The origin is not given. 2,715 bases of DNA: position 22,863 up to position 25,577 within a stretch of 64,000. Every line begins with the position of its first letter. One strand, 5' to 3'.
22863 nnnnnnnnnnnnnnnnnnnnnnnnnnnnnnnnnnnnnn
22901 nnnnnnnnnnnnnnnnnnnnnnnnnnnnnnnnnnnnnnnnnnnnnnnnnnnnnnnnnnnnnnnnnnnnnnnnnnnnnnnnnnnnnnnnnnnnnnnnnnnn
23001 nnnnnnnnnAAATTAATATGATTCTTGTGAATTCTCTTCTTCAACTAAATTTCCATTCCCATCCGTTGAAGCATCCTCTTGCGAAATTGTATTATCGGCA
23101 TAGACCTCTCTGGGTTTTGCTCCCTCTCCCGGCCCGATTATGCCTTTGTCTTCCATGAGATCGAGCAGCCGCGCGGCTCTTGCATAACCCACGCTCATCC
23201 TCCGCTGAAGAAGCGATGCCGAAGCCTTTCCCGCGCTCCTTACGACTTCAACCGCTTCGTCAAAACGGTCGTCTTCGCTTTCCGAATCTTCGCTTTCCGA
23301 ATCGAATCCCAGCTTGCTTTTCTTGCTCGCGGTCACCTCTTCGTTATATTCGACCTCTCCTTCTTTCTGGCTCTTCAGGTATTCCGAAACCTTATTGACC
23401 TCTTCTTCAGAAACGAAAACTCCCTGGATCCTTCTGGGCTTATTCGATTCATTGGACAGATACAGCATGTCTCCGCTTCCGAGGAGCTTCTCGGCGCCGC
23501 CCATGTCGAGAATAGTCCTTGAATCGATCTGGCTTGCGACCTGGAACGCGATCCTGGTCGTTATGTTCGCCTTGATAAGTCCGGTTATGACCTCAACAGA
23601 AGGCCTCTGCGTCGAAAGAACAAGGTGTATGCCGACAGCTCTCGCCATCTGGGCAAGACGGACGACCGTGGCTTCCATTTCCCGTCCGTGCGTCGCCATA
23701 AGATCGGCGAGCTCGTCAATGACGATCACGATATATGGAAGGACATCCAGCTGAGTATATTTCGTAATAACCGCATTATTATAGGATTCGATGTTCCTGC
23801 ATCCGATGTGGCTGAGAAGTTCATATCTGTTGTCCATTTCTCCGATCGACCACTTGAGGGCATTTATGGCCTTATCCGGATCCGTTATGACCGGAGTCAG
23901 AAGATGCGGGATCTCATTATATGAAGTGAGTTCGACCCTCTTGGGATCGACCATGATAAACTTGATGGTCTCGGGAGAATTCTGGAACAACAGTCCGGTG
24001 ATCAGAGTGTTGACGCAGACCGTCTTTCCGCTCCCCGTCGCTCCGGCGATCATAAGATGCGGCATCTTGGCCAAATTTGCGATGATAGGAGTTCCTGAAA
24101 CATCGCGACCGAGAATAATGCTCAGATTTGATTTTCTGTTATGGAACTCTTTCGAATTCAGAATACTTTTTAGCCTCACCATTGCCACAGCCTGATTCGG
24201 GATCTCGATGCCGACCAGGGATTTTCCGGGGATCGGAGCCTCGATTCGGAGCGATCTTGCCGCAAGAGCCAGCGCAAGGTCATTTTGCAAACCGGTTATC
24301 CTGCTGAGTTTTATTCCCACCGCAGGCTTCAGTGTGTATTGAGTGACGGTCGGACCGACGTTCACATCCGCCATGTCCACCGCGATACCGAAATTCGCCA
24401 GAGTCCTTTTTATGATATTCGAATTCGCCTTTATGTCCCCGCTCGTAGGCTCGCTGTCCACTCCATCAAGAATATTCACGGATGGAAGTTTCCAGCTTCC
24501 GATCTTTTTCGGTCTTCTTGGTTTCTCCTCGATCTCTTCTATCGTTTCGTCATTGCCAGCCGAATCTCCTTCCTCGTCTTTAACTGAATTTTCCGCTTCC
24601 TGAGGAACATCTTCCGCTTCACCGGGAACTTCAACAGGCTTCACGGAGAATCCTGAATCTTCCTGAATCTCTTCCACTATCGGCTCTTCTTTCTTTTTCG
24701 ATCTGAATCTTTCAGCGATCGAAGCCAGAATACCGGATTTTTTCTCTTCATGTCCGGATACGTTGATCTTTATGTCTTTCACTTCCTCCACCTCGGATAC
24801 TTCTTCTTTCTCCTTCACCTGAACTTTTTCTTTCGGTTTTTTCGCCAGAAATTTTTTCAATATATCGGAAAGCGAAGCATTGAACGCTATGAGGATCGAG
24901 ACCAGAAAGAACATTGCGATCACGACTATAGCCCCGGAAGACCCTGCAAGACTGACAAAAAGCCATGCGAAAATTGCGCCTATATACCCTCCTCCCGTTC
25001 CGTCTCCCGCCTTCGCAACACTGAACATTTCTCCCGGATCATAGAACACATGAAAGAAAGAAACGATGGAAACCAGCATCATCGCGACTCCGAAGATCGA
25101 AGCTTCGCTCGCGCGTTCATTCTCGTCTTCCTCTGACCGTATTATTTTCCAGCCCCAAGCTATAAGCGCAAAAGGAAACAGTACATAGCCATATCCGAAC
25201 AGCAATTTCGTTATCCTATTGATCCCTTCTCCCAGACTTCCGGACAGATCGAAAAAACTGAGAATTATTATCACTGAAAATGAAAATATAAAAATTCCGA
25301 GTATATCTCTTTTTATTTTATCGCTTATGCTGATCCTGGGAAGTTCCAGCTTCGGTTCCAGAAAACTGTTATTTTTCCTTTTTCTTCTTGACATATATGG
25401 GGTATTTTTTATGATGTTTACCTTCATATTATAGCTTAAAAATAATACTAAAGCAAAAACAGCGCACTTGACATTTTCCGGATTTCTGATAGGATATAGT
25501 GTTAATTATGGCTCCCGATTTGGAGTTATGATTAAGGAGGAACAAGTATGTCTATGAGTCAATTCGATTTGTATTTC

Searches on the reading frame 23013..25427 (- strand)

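Call 21: search_protein_families(library=pfam, proteins=[window:23013-25427:-], max_evalue=0.001)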
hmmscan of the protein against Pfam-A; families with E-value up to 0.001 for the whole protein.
window:23013-25427:- (804 aa): 5 families
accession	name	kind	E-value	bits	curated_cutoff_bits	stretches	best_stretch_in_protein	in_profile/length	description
PF01580.24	FtsK_SpoIIIE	-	1e-64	218.5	24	1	419-611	2-221/221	FtsK/SpoIIIE family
PF17854.6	FtsK_alpha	-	3.1e-29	101.6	22.9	1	314-411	1-101/101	FtsK alpha domain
PF09397.16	FtsK_gamma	-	7e-25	87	30.6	1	717-777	2-62/63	Ftsk gamma domain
PF13491.11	FtsK_4TM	-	9.6e-12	45.3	23.1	1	63-193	48-170/171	4TM region of DNA translocase FtsK/SpoIIIE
PF13401.12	AAA_22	-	0.00041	21.1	27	0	457-608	7-124/130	AAA domain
